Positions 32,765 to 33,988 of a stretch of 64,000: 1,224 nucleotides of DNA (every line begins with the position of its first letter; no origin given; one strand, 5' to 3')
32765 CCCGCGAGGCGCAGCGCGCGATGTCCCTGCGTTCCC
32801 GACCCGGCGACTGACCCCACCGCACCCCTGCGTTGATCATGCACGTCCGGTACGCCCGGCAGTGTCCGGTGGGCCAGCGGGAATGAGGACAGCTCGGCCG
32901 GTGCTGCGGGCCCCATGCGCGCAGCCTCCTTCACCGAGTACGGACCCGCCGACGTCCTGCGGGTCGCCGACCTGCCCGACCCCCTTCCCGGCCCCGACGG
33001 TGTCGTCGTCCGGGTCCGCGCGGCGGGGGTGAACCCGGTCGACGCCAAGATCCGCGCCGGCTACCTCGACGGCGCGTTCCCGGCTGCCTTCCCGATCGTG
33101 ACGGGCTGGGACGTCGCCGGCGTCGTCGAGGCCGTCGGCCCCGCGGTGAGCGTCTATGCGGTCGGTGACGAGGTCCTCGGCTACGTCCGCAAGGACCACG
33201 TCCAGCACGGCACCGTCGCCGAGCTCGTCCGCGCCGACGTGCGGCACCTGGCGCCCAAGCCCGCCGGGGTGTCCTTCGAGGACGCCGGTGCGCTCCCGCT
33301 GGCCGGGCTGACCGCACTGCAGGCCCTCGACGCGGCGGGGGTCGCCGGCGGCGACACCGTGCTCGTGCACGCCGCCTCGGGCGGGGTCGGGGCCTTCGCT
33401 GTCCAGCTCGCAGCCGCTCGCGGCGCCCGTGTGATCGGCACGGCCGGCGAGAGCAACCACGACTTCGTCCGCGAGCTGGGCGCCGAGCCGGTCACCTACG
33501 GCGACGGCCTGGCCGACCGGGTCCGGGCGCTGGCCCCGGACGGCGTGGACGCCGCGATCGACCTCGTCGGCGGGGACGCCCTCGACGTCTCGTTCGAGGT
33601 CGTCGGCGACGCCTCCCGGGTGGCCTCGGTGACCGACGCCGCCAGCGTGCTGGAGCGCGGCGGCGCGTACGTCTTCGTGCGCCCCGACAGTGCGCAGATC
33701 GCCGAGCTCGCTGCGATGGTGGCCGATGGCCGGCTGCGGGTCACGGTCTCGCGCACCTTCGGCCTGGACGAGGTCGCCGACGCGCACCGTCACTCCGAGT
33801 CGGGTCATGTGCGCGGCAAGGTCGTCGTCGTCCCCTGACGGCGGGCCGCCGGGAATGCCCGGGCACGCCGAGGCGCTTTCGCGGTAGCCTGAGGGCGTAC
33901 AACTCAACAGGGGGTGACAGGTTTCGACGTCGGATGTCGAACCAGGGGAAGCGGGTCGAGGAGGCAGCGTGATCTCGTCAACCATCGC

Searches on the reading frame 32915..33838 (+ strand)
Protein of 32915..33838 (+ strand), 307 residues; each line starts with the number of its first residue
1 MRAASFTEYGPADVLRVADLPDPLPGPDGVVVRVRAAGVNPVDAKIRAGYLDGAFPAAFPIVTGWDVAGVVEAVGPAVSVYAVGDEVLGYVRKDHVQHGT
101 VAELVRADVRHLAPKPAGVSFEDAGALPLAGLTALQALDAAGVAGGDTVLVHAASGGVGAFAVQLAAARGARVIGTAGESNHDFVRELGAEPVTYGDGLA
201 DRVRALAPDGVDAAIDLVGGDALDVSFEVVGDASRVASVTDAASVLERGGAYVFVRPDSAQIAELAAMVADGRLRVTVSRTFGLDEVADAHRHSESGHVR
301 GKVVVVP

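Call 11: search_protein_families(library=pfam, proteins=[window:32915-33838:+])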
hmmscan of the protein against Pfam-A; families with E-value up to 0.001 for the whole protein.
window:32915-33838:+ (307 aa): 3 families
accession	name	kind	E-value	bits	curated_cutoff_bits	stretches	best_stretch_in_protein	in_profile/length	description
PF13602.12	ADH_zinc_N_2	-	6.9e-22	79.2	27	1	188-305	1-134/134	Zinc-binding dehydrogenase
PF08240.17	ADH_N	-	2.6e-15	57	23.5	1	26-116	1-103/104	Alcohol dehydrogenase GroES-like domain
PF00107.32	ADH_zinc_N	-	1.2e-13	51.6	31.8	1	157-239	1-88/129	Zinc-binding dehydrogenase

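Call 19: find_encoding_contigs(protein=window:32915-33838:+, flank=10000, max_places=6)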
Protein window:32915-33838:+ (307 aa): no gene with exactly this product is on record in the collection.
